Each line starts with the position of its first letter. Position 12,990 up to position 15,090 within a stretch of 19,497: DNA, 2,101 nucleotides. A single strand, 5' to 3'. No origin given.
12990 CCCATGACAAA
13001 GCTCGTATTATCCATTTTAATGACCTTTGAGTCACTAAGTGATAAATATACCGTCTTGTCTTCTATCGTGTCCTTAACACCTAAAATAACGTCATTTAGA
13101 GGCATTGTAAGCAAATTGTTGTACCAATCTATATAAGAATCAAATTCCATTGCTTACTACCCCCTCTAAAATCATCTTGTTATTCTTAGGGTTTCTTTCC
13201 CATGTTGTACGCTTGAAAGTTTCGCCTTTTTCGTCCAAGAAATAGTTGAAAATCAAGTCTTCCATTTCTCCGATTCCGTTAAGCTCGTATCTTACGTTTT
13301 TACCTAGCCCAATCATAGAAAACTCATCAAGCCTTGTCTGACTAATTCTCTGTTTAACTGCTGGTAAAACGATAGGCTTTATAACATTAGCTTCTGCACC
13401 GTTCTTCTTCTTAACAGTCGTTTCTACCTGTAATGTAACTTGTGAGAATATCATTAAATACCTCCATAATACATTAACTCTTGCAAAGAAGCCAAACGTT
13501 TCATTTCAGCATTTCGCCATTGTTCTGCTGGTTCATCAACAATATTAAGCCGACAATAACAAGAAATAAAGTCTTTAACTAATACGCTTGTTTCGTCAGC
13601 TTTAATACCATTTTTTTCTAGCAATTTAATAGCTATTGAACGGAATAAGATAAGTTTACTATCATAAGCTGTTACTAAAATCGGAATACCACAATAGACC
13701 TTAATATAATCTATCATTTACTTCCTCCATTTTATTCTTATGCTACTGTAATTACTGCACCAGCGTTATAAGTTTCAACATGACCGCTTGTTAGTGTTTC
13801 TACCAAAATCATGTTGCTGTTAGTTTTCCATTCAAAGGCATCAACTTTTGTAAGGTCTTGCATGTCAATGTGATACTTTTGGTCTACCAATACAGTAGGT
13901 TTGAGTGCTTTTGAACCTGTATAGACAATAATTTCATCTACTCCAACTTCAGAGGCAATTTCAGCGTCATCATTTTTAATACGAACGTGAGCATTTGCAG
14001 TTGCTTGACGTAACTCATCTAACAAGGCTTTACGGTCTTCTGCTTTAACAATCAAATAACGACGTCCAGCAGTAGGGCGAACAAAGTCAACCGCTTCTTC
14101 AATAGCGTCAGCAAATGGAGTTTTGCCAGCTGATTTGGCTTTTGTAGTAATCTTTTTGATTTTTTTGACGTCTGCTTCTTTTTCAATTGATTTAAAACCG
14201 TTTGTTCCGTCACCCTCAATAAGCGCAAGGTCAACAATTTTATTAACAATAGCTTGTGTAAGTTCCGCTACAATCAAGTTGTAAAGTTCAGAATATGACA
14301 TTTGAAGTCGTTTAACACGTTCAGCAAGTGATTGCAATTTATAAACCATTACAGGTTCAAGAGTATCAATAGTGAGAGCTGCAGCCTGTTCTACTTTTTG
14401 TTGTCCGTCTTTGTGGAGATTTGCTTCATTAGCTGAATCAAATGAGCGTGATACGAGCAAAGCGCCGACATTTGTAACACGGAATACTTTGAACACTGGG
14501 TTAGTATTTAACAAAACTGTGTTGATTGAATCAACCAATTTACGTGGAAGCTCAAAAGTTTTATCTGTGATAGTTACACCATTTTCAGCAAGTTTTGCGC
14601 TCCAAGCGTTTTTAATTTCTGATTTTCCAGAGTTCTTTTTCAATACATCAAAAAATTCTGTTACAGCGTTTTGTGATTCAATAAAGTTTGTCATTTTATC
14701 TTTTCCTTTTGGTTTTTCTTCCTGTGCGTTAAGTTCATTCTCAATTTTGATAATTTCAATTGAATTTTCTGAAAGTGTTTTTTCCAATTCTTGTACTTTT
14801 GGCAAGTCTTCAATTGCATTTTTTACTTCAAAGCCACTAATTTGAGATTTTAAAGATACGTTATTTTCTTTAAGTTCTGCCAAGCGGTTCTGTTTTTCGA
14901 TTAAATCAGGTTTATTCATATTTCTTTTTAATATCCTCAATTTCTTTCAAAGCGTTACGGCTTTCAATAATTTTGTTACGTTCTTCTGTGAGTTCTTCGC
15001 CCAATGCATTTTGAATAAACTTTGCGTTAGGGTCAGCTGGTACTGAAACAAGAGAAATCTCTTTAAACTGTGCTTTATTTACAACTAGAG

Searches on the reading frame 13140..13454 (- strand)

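Call 12: search_protein_families(library=phrogs, proteins=[window:13140-13454:-], max_evalue=0.00001)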
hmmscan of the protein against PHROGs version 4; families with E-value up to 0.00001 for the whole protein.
window:13140-13454:- (104 aa): 1 family
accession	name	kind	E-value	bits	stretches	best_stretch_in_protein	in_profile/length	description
phrog_1429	-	head and packaging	1.2e-69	232.3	1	1-104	1-104/104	virion structural protein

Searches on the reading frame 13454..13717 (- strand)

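Call 12: search_protein_families(library=phrogs, proteins=[window:13454-13717:-], max_evalue=0.00001)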
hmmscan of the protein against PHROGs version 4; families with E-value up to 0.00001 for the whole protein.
window:13454-13717:- (87 aa): 1 family
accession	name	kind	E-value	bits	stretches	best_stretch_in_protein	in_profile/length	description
phrog_1428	-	connector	2.1e-61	204.9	1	1-87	1-87/87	head-tail connector protein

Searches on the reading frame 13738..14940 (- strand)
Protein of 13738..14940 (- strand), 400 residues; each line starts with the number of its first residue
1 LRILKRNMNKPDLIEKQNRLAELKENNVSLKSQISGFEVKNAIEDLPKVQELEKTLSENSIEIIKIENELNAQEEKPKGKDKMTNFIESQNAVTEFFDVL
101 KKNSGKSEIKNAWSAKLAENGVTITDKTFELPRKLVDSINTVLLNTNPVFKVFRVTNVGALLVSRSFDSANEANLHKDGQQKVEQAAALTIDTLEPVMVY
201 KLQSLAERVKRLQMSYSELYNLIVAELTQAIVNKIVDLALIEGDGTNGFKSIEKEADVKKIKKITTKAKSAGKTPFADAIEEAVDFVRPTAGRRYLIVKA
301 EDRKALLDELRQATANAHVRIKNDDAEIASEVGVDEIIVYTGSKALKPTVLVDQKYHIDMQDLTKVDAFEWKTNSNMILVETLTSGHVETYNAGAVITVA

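Call 12: search_protein_families(library=phrogs, proteins=[window:13738-14940:-], max_evalue=0.00001)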
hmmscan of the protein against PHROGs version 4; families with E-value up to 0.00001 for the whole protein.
window:13738-14940:- (400 aa): 2 families
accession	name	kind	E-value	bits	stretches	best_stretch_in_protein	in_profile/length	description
phrog_1393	-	head and packaging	1.6e-263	874.7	1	8-400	1-393/393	minor head protein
phrog_7080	-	head and packaging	6.7e-06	26.5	0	84-243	3-165/317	major head protein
